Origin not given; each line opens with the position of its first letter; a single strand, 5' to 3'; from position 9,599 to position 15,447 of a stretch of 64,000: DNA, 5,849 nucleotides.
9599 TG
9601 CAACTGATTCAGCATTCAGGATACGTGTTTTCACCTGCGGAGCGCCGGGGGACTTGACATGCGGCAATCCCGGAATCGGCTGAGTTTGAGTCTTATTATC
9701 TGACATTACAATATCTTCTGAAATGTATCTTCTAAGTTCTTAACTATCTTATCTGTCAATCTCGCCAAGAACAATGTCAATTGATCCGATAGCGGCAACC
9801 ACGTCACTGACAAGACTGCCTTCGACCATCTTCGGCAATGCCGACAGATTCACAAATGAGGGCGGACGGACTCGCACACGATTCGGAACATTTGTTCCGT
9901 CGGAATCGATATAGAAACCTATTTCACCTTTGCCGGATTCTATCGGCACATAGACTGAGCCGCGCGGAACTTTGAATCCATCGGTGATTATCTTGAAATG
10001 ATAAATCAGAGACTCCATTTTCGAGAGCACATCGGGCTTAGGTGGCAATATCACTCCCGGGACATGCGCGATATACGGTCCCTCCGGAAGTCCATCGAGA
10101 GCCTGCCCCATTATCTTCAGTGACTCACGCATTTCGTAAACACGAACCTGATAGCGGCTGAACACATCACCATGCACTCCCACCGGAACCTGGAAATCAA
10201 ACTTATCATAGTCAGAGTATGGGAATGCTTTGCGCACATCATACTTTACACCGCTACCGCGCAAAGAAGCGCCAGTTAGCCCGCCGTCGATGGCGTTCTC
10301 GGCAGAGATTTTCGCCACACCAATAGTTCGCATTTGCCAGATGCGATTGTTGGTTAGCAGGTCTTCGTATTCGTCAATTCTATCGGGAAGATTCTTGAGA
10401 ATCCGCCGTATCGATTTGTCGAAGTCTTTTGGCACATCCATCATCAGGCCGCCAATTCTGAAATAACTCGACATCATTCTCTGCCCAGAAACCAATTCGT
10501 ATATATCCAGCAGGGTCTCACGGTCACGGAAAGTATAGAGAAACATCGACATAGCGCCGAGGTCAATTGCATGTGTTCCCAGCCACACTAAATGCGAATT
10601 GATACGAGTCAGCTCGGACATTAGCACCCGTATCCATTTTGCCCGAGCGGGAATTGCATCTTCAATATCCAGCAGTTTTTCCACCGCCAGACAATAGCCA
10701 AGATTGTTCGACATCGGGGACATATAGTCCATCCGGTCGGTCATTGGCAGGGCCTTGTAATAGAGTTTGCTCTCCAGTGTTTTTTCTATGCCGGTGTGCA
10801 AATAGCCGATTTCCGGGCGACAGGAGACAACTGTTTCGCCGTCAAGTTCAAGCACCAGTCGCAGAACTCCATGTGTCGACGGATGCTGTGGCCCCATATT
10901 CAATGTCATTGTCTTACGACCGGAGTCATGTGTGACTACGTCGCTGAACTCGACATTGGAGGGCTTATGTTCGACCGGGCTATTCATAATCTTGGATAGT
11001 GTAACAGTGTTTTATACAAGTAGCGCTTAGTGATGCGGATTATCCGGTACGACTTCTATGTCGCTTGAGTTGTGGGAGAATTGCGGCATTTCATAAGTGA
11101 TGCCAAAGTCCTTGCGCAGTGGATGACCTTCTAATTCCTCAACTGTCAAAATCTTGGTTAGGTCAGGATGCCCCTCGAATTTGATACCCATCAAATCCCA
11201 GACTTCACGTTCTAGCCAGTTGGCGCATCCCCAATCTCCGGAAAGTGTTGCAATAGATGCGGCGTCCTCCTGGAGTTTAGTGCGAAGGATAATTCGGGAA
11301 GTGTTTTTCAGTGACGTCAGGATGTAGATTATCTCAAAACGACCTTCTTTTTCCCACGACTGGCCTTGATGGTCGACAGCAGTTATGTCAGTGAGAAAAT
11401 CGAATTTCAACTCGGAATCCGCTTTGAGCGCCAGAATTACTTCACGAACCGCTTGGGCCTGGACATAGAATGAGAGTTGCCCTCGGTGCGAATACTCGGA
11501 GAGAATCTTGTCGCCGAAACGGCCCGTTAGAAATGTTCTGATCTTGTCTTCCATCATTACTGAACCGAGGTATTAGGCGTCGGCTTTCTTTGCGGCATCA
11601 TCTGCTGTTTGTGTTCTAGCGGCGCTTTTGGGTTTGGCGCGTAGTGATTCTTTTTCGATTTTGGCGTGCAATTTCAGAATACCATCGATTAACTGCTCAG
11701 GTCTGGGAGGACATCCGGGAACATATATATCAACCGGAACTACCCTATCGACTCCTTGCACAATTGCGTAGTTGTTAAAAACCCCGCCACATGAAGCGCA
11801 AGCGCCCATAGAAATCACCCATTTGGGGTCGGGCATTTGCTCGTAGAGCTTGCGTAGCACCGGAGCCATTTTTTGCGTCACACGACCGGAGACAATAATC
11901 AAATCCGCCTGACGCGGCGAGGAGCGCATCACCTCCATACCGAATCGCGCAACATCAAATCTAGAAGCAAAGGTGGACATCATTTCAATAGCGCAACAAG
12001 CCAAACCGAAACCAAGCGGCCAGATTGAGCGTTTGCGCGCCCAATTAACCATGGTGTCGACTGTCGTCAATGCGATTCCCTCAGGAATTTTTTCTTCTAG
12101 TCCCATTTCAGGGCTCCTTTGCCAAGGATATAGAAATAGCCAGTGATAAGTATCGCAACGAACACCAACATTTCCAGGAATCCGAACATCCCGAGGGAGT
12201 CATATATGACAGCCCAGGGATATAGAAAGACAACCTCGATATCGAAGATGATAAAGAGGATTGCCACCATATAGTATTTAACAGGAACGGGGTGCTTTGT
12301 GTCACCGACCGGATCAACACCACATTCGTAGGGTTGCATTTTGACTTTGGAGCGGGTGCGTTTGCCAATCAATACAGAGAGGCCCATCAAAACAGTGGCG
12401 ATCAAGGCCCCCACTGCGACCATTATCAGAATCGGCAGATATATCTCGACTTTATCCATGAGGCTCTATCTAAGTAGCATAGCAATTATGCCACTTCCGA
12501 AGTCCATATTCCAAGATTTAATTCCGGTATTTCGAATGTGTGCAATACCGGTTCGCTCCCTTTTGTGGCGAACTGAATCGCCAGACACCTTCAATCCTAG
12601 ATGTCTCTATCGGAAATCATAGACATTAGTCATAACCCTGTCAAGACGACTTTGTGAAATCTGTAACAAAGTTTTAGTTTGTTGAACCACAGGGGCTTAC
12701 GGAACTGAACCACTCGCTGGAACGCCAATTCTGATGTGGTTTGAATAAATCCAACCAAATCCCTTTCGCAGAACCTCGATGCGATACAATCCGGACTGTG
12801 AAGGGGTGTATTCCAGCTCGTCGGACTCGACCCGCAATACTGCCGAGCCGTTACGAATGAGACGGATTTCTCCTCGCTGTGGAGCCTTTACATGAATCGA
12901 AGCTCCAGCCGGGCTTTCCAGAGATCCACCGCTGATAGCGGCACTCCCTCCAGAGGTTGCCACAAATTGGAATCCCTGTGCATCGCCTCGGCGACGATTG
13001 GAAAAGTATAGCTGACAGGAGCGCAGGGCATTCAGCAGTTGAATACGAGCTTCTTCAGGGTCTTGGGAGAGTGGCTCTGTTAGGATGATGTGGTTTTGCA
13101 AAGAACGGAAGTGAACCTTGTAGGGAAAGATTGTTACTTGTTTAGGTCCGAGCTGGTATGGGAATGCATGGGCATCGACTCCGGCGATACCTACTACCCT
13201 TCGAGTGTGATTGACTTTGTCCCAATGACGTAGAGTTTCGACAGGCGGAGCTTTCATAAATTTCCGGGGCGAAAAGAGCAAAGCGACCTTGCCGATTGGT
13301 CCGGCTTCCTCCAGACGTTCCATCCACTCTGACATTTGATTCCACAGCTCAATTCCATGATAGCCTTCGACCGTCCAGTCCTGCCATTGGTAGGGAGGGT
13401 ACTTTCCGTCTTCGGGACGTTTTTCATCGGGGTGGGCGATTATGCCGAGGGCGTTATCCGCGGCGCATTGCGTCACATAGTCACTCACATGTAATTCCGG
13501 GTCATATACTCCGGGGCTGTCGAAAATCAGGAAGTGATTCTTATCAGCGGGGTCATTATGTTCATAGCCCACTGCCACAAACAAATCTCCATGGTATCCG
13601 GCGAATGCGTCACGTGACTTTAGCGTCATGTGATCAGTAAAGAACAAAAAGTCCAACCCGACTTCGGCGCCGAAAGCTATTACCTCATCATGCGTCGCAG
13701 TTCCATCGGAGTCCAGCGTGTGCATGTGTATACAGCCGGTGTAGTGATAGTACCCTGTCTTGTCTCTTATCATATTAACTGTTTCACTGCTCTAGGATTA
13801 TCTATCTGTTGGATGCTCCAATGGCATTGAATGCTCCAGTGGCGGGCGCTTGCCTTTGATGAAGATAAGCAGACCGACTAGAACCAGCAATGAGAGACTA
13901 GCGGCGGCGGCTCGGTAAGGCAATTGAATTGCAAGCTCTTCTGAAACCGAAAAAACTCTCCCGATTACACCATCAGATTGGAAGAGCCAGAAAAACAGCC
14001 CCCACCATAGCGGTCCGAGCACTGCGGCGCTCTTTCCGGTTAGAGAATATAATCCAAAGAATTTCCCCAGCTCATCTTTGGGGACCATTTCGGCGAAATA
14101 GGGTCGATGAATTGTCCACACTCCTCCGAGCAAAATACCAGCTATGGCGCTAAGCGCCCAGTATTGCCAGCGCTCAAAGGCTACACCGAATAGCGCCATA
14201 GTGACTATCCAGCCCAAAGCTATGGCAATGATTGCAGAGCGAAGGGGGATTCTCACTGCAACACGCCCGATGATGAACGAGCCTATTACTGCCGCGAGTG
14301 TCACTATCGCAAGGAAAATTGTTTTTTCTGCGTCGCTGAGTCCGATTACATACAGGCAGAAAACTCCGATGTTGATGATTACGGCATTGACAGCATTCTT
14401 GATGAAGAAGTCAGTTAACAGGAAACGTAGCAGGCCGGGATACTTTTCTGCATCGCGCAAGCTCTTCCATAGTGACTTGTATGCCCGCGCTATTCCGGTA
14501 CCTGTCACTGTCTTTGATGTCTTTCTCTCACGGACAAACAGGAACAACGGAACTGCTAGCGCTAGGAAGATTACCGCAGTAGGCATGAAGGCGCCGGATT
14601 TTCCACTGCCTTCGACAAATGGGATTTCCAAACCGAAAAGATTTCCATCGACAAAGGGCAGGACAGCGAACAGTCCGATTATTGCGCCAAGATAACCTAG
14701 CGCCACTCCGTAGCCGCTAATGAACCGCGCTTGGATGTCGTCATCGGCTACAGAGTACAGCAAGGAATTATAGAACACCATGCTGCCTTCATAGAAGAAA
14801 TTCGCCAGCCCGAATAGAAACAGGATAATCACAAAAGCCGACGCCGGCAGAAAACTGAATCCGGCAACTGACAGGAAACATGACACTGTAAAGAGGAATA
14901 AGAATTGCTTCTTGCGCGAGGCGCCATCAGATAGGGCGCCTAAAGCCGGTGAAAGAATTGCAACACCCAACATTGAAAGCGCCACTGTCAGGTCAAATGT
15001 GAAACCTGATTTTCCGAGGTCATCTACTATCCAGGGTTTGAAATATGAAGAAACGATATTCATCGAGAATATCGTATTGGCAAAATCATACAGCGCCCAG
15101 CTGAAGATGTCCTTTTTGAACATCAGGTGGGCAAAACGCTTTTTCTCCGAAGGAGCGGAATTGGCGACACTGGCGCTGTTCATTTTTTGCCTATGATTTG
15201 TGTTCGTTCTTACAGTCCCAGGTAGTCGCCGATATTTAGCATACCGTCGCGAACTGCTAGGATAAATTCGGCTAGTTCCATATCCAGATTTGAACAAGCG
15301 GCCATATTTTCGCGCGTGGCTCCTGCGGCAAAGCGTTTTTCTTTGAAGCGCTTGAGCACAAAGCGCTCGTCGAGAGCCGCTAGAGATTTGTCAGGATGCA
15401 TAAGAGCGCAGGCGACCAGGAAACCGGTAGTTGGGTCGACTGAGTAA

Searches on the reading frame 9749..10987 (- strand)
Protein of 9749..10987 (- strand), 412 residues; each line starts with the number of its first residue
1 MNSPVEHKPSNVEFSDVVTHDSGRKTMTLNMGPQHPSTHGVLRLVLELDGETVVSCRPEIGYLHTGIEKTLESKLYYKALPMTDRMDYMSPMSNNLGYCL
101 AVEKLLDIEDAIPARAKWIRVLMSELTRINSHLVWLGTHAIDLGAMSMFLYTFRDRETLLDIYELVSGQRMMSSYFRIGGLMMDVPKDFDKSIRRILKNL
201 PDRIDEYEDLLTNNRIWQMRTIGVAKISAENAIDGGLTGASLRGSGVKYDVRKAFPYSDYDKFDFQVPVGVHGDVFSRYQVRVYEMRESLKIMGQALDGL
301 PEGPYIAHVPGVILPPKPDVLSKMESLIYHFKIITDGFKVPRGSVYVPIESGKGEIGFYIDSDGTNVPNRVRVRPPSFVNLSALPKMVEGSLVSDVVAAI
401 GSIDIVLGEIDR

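Call 76: search_protein_families(library=pfam, proteins=[window:9749-10987:-], max_evalue=0.00001)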
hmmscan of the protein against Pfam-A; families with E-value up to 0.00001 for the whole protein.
window:9749-10987:- (412 aa): 1 family
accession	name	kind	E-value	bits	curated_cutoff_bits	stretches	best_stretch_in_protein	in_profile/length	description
PF00346.24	Complex1_49kDa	-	1.8e-111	372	24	1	142-412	1-271/271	Respiratory-chain NADH dehydrogenase, 49 Kd subunit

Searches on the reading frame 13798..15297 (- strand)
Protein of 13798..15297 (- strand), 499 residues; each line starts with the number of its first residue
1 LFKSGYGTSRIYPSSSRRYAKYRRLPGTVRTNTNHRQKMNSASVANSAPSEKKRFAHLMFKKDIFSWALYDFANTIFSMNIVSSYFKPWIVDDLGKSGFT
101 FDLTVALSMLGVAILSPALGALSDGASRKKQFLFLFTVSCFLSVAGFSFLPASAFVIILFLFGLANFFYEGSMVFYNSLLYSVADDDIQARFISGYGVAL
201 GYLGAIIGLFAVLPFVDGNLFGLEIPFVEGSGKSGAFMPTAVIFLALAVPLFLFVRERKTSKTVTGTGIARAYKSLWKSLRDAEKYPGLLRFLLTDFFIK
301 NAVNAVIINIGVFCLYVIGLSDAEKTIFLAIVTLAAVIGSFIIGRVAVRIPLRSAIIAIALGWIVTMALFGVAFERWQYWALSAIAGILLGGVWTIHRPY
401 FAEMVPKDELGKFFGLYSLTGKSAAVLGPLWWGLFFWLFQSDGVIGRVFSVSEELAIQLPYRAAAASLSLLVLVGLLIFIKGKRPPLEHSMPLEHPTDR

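Call 76: search_protein_families(library=pfam, proteins=[window:13798-15297:-], max_evalue=0.00001)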
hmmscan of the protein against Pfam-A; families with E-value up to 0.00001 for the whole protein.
window:13798-15297:- (499 aa): 2 families
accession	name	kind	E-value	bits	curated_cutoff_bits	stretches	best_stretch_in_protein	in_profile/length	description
PF11700.14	ATG22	-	6.3e-35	121.2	24.1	1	103-434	75-443/482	Vacuole effluxer Atg22 like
PF07690.21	MFS_1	-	1.8e-30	106.5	33.4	2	76-429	9-347/347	Major Facilitator Superfamily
